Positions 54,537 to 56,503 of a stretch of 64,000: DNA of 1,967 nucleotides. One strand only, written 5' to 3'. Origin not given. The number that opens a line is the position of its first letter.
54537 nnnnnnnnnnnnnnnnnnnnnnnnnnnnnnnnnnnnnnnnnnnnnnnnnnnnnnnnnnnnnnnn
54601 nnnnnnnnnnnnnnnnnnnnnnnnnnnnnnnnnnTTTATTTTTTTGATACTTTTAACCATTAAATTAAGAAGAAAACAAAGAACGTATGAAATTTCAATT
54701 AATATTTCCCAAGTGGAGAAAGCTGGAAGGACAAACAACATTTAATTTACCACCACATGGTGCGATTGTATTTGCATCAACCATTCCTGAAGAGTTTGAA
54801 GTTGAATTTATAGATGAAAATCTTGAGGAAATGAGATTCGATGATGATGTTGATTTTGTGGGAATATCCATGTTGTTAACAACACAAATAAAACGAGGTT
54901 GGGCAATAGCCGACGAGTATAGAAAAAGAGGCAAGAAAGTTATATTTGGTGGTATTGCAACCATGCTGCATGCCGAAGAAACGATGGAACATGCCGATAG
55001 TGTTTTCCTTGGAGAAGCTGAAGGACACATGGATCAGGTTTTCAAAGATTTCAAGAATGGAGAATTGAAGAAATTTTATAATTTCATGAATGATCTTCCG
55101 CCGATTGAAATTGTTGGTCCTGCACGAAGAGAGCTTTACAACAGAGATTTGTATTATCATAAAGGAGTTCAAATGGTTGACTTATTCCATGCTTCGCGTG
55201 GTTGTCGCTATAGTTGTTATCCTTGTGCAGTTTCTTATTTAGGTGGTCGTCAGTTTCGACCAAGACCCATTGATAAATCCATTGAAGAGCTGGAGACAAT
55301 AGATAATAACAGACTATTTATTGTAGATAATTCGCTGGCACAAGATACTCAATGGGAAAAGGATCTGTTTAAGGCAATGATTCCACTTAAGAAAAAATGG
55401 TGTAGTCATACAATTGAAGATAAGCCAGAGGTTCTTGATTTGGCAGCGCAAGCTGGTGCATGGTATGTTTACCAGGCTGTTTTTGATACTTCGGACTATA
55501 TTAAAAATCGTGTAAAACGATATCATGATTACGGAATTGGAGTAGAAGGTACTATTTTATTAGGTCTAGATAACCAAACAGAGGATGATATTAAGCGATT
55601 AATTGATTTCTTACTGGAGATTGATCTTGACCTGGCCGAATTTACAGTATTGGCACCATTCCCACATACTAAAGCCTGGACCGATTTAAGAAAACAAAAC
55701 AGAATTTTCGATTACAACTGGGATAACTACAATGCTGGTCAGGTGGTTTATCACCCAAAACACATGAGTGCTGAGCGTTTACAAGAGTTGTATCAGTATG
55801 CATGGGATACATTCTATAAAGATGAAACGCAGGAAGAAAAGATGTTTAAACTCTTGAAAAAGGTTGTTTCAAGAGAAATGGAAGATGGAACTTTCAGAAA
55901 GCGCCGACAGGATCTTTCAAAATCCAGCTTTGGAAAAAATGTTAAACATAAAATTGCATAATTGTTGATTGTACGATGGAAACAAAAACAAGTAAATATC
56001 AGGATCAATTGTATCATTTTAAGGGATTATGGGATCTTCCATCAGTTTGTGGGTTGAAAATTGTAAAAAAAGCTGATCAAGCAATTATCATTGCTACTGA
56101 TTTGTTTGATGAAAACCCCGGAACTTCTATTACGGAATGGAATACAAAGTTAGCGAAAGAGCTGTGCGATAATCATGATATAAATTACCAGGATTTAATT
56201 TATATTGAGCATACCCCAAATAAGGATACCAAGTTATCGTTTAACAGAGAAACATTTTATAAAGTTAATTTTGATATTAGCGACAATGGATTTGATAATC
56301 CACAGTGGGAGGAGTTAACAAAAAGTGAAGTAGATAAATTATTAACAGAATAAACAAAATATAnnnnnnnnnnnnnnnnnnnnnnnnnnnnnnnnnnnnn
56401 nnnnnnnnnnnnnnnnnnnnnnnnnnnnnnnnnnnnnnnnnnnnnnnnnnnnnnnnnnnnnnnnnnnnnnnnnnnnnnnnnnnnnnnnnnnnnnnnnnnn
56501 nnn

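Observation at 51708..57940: Divergent nine-gene sub-cluster with its own ACPs, PPTase, atypical acyltransferase, sulfotransferase and B12-rSAM: candidate undescribed sulfated-acyl pathway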

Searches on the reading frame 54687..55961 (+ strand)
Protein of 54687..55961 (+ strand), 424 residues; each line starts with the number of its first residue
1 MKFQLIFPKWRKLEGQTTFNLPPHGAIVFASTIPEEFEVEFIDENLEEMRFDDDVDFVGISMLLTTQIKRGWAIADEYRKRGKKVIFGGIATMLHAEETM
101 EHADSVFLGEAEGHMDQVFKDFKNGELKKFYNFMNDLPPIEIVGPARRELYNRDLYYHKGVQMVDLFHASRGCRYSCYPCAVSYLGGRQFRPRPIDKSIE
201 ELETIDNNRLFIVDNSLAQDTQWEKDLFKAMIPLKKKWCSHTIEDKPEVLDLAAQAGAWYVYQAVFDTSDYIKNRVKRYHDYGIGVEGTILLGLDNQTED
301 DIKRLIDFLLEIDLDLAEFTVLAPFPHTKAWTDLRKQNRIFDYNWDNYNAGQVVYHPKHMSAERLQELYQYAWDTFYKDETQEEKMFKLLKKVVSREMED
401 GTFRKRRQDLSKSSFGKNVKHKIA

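Call 3: search_protein_families(library=pfam, proteins=[window:54687-55961:+], max_evalue=0.1)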
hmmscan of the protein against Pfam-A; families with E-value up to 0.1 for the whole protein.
window:54687-55961:+ (424 aa): 5 families
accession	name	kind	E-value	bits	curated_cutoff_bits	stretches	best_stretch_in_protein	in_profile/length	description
PF02310.24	B12-binding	-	1.5e-07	31.8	32.1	1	22-117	13-119/121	B12 binding domain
PF04055.27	Radical_SAM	-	7e-06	26.8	29.5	1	170-309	4-166/166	Radical SAM superfamily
PF19864.5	Radical_SAM_N2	-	0.0046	16.9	29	1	75-125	78-128/151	Radical SAM proteins, N-terminal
PF13282.11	DUF4070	-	0.035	14.6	22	1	328-397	1-69/144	Domain of unknown function (DUF4070)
PF03206.19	NifW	-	0.093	13.7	23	0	360-394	56-90/99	Nitrogen fixation protein NifW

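Call 4: search_protein_families(library=ncbifam, proteins=[window:54687-55961:+], max_evalue=0.1)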
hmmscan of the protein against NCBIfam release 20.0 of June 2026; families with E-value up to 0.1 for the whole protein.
window:54687-55961:+ (424 aa): 19 families
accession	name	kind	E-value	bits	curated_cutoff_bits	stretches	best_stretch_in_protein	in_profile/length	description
TIGR04013.1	B12_SAM_MJ_1487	hypoth_equivalog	3.4e-15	55.8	251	1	46-217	35-208/382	TIGR04013 family B12-binding domain/radical SAM domain-containing protein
TIGR04072.2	rSAM_ladder_B12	equivalog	1.2e-12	47.3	360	1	72-232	87-252/443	lipid biosynthesis B12-binding/radical SAM protein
TIGR03471.1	HpnJ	equivalog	1.6e-12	47.1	577.6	1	167-395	200-448/472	hopanoid biosynthesis associated radical SAM protein HpnJ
TIGR02026.1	BchE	equivalog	2.5e-10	39.8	481.35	1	280-377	333-428/497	magnesium-protoporphyrin IX monomethyl ester anaerobic oxidative cyclase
TIGR04367.1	HpnR_B12_rSAM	equivalog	2.3e-08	33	650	1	87-216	95-238/490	hopanoid C-3 methylase HpnR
TIGR04014.1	B12_SAM_MJ_0865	equivalog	1.2e-07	30.9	360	2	63-206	47-202/434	methyl-coenzyme M reductase glutamine C-methyltransferase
NF038361.1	rSAM_Sden_1168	equivalog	2.4e-07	29.7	575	1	157-240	276-361/560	Sden_1168 family B12-binding radical SAM P-methyltransferase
NF033070.1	rSAM_AprD4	equivalog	1.1e-05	24.5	500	1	289-369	343-424/456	AprD4 family radical SAM diol-dehydratase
TIGR04479.1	bcpD_PhpK_rSAM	subfamily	1.2e-05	23.9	600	1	159-277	236-361/504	PhpK family radical SAM P-methyltransferase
NF040546.1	rSAM_CUAEP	equivalog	2.6e-05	23.1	500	1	26-191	17-198/468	CUAEP/CCAEP-tail radical SAM (seleno)protein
NF040542.1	rSAM_RCCLKC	equivalog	6.5e-05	22.3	450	1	38-128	30-125/423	arsinothricin biosynthesis radical SAM protein ArsL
NF004911.0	PRK06267.1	equivalog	0.00051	19.3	305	1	270-328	153-210/351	hypothetical protein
TIGR01125.1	TIGR01125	equivalog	0.00052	19.2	356.95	0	81-206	65-178/432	30S ribosomal protein S12 methylthiotransferase RimO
NF045585.1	rSAM_slr0320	equivalog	0.0028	16.2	775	1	68-206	125-277/511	photosystem II high light acclimation radical SAM protein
TIGR04295.1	B12_rSAM_oligo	hypoth_equivalog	0.0062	15.3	400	1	168-222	204-260/422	TIGR04295 family B12-binding domain-containing radical SAM protein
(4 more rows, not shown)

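Call 39: search_solved_structures(query=window:54687-55961:+, max_evalue=0.1, show_alignments=0)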
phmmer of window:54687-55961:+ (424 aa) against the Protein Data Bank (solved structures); distinct sequences matched with E-value up to 0.1: 1.
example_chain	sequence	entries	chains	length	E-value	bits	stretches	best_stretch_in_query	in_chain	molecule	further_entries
6fd2_B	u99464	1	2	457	0.0017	20.6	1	283-363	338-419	Putative apramycin biosynthetic oxidoreductase 4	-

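Call 58: find_homologous_proteins(query=window:54687-55961:+, max_evalue=1e-20)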
Query window:54687-55961:+ (424 aa): 6202 proteins with E <= 1e-20 among 8000 candidates; the best 120 are listed.
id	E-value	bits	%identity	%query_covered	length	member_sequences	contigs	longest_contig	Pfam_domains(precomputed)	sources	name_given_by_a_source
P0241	2.2e-291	984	99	100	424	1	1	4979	PF04055.28,PF02310.25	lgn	-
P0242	5.4e-291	983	99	100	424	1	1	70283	PF04055.28,PF02310.25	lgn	-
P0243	2.4e-286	967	98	100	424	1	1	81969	PF04055.28,PF02310.25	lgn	-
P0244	1.3e-285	965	97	100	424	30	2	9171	PF04055.28,PF02310.25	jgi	-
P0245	4.8e-279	943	95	100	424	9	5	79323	PF04055.28,PF02310.25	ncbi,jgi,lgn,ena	-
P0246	2.1e-274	928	94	100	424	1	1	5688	PF02310.25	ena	-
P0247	1.5e-273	925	93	100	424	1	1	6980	PF02310.25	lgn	-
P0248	9.5e-273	923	93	100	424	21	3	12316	PF04055.28,PF02310.25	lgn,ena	-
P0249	6.0e-268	907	90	100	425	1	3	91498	PF04055.28,PF02310.25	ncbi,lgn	ncbi:MAG: cobalamin-dependent protein [Bacteroidales bacterium]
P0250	2.7e-267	905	90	100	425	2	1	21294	PF04055.28,PF02310.25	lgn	-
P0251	3.8e-267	904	90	100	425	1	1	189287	PF04055.28,PF02310.25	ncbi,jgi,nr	ncbi:MAG: cobalamin-dependent protein [Bacteroidales bacterium]|jgi:radical SAM superfamily enzyme Y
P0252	4.5e-267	904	90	100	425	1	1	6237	PF04055.28,PF02310.25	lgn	-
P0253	6.0e-267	904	90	100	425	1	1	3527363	PF04055.28,PF02310.25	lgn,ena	-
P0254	1.2e-266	903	89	100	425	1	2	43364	PF04055.28,PF02310.25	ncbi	ncbi:MAG: cobalamin-dependent protein [Bacteroidales bacterium]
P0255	1.5e-266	902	90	100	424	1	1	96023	PF04055.28,PF02310.25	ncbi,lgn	ncbi:MAG: radical SAM protein [Bacteroidales bacterium]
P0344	1.9e-226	770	76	100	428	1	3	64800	PF04055.28,PF02310.25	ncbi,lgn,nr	ncbi:radical SAM protein [Odoribacter sp. OttesenSCG-928-L07]|nr:radical SAM protein [Odoribacter sp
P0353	2.6e-226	770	77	100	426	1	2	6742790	PF04055.28,PF02310.25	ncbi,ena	-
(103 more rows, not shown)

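Call 59: find_encoding_contigs(protein=P0353, flank=10000, max_places=1)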
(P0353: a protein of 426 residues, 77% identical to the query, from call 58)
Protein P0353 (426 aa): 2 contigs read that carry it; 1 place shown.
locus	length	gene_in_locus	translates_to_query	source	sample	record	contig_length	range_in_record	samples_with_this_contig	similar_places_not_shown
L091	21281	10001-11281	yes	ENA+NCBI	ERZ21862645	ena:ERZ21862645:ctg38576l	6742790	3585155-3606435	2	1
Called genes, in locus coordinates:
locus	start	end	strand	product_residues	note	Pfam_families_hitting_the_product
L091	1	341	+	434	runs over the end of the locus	PF00155:Aminotran_1_2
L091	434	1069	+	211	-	PF03548:LolA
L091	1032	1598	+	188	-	-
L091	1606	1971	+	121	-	PF22818:ApeI-like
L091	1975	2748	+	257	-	PF00535:Glycos_transf_2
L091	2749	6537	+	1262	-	PF03176:MMPL, PF01553:Acyltransferase, PF05175:MTS (weak)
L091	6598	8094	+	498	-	PF00890:FAD_binding_2 (weak), PF01266:DAO (faint), PF01494:FAD_binding_3 (faint), PF01593:Amino_oxidase, PF01946:Thi4, PF03486:HI0933_like (faint), PF07992:Pyr_redox_2 (faint), PF13450:NAD_binding_8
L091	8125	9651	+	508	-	PF00890:FAD_binding_2 (weak), PF01266:DAO (faint), PF01593:Amino_oxidase, PF13450:NAD_binding_8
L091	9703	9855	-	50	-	-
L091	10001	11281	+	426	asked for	PF02310:B12-binding (weak), PF04055:Radical_SAM (faint)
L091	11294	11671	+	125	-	-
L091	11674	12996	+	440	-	PF00501:AMP-binding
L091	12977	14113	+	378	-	-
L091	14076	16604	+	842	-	PF13620:CarboxypepD_reg (weak), PF13715:CarbopepD_reg_2, PF18939:DUF5686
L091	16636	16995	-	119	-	PF00892:EamA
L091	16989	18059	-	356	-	PF00109:ketoacyl-synt (weak), PF13723:Ketoacyl-synt_2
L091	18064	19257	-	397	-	PF00109:ketoacyl-synt, PF00108:Thiolase_N (weak), PF02801:Ketoacyl-synt_C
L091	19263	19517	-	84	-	PF00550:PP-binding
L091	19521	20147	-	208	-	-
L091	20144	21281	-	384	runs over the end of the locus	PF00109:ketoacyl-synt, PF08545:ACP_syn_III (faint), PF02801:Ketoacyl-synt_C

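Call 60: find_encoding_contigs(protein=P0344, flank=10000, max_places=1)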
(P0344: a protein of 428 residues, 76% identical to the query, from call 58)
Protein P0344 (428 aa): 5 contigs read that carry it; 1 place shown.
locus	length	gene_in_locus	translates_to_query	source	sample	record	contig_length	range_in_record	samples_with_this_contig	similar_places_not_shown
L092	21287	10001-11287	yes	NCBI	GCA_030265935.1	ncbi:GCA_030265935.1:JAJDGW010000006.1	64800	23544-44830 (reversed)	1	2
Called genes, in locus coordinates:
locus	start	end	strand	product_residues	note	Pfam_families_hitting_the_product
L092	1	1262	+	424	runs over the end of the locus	PF16217:M64_N, PF09471:Peptidase_M64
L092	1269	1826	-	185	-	-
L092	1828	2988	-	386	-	PF00109:ketoacyl-synt (weak), PF02801:Ketoacyl-synt_C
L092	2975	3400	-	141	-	PF13279:4HBT_2, PF03061:4HBT (weak)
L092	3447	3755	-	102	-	-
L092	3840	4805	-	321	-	PF02310:B12-binding (weak), PF04055:Radical_SAM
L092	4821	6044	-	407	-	PF00109:ketoacyl-synt, PF02801:Ketoacyl-synt_C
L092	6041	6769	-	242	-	PF00106:adh_short, PF01370:Epimerase (faint), PF08659:KR, PF13561:adh_short_C2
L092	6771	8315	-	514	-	PF00221:Lyase_aromatic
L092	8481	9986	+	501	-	PF00890:FAD_binding_2, PF01266:DAO (faint), PF01494:FAD_binding_3 (faint), PF01593:Amino_oxidase, PF01946:Thi4 (weak), PF03486:HI0933_like (faint), PF07992:Pyr_redox_2 (faint), PF13450:NAD_binding_8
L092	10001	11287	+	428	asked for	PF02310:B12-binding (weak), PF04055:Radical_SAM (faint)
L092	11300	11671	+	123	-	-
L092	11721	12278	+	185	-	-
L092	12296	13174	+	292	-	PF01738:DLH (faint), PF20434:BD-FAE, PF07859:Abhydrolase_3, PF00326:Peptidase_S9 (faint)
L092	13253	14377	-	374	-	-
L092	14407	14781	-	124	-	PF22818:ApeI-like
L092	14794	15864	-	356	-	PF13723:Ketoacyl-synt_2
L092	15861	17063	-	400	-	PF00109:ketoacyl-synt, PF00108:Thiolase_N (weak), PF02801:Ketoacyl-synt_C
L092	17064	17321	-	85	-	PF00550:PP-binding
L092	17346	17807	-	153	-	PF22817:ApeP-like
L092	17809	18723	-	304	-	PF03279:Lip_A_acyltrans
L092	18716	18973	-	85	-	PF00550:PP-binding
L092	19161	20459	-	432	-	PF00501:AMP-binding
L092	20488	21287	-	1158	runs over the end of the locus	PF03176:MMPL (faint), PF01553:Acyltransferase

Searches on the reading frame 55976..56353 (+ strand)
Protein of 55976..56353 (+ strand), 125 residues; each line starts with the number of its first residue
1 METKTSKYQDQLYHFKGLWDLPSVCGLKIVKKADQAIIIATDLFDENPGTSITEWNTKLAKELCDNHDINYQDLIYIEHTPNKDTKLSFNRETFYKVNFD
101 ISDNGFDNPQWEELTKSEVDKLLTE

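Call 3: search_protein_families(library=pfam, proteins=[window:55976-56353:+], max_evalue=0.1)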
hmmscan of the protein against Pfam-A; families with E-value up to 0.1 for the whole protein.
window:55976-56353:+ (125 aa): 0 families

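Call 4: search_protein_families(library=ncbifam, proteins=[window:55976-56353:+], max_evalue=0.1)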
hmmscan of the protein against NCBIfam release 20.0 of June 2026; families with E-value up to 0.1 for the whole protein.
window:55976-56353:+ (125 aa): 0 families

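Call 40: find_homologous_proteins(query=window:55976-56353:+, max_evalue=0.001)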
Query window:55976-56353:+ (125 aa): 131 proteins with E <= 0.001 among 134 candidates; the best 120 are listed.
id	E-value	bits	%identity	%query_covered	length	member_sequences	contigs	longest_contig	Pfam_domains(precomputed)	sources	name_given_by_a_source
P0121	3.4e-79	281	99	100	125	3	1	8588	-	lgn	-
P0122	6.5e-75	267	94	100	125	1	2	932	-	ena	-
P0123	1.2e-74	266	93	100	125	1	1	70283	-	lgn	-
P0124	1.7e-72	259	90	100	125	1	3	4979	-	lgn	-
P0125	1.5e-71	256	90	100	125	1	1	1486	-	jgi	jgi:hypothetical protein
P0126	6.6e-68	245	85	100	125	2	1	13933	-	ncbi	-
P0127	7.1e-62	225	75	100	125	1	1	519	-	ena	-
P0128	7.8e-62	225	74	100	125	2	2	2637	-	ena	-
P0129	1.2e-61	224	74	99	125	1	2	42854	-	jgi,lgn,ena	-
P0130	1.0e-60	221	76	100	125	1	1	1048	-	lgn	-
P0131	1.0e-60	221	75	100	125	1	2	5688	-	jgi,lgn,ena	-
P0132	1.4e-60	221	75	100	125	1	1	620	-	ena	-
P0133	1.6e-60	221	75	100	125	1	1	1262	-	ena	-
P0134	1.6e-60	221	75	100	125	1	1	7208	-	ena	-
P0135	1.7e-60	221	75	100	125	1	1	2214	-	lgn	-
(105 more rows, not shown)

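Call 44: predict_structure(alignment_id=A2)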
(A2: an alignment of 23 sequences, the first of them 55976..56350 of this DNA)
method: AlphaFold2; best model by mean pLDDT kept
length: 125 residues; sequences in the alignment: 23
mean_pLDDT: 79.7   pTM: 0.75
mean pLDDT of the five models: 79.7, 77.1, 76.9, 69.3, 68.4
residues with pLDDT >= 90: 40; 70-90: 55; 50-70: 25; < 50: 5
segments of 3 or more residues with pLDDT < 50: 1-4
pLDDT, mean of each block of 10 residues (from residue 1): 61 72 79 90 63 84 90 90 59 88 85 91 85
secondary structure, 60 per line:
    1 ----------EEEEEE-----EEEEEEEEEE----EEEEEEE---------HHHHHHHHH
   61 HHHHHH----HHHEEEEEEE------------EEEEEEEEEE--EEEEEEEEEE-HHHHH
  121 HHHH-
elements in order: E11-16 E22-31 E36-42 H52-66 E74-80 E93-102 E105-114 H116-124

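Call 48: fold_search(model_id=the predicted structure, library=pdb)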
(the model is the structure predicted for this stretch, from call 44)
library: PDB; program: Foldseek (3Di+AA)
matches with E <= 10: 529; with E <= 0.001: 0
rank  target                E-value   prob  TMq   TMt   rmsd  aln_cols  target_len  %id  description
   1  4d10_F                7.5e-03  0.87  0.32  0.17  10.4       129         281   12  Crystal structure of the COP9 signalosome (released 2014-07-23)
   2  4wsn_F                1.7e-02  0.75  0.32  0.16  10.5       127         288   13  Crystal structure of the COP9 signalosome, a P1 crystal form (released 2015-12-23)
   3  9efq_F                1.8e-02  0.69  0.30  0.16  10.7       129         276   12  Cryo-EM structure of COP9 signalosome precatalytic state with neddylated cullin-2 (released 2025-12-03)
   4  9ph4_F                2.5e-02  0.72  0.32  0.17  10.7       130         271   12  Cryo-EM structure of COP9 signalosome in complex with CSN5i-1a (released 2025-12-03)
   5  9e5z_F                2.8e-02  0.66  0.31  0.17  10.6       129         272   13  Cryo-EM structure of COP9 signalosome (released 2025-12-03)
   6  9e77_F                4.7e-02  0.60  0.33  0.17  10.3       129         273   13  Cryo-EM structure of CSN-N8 in complex with CSN5i-3 (released 2025-12-03)
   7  4qft                  5.3e-02  0.44  0.28  0.23   9.5       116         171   12  Structure of COP9 signalosome complex subunit 6 (released 2014-09-03)
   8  9efm_F                6.8e-02  0.54  0.33  0.17  10.3       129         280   12  Cryo-EM structure of COP9 signalosome precatalytic state with neddylated cullin-1 (released 2025-12-03)
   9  9qo4_F                9.1e-02  0.44  0.33  0.17  10.8       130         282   12  Dissociation-state-3 of 9-subunit CSN and SCF (SKP1-SKP2-CKS1) complex (released 2026-02-04)
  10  6zon_F                9.7e-02  0.33  0.30  0.17  10.9       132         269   12  SARS-CoV-2 Nsp1 bound to a human 43S preinitiation ribosome complex - state 1 (released 2020-07-29)
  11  9qo6_F                1.6e-01  0.38  0.33  0.17  10.8       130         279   12  9-subunit COP9 signalosome complex (released 2026-02-04)
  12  8ppl_I4               1.8e-01  0.35  0.34  0.18  10.9       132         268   13  MERS-CoV Nsp1 bound to the human 43S pre-initiation complex (released 2023-10-18)
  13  9qo0_F                1.8e-01  0.35  0.34  0.18  10.3       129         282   13  Pre-activated 9-subunit COP9 signalosome and neddylated SCF (Skp1-Skp2-Cks1) complex structure (released 2026-02-18)
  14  8bc8_J                3.0e-01  0.23  0.28  0.16   7.4        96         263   21  Human Brr2 Helicase Region in complex with C-tail deleted Jab1 and compound 18 (released 2023-03-08)
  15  7qiy_D                3.2e-01  0.82  0.36  0.23   3.2        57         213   10  Specific features and methylation sites of a plant ribosome. 40S head ribosomal subunit. (released 2022-06-15)
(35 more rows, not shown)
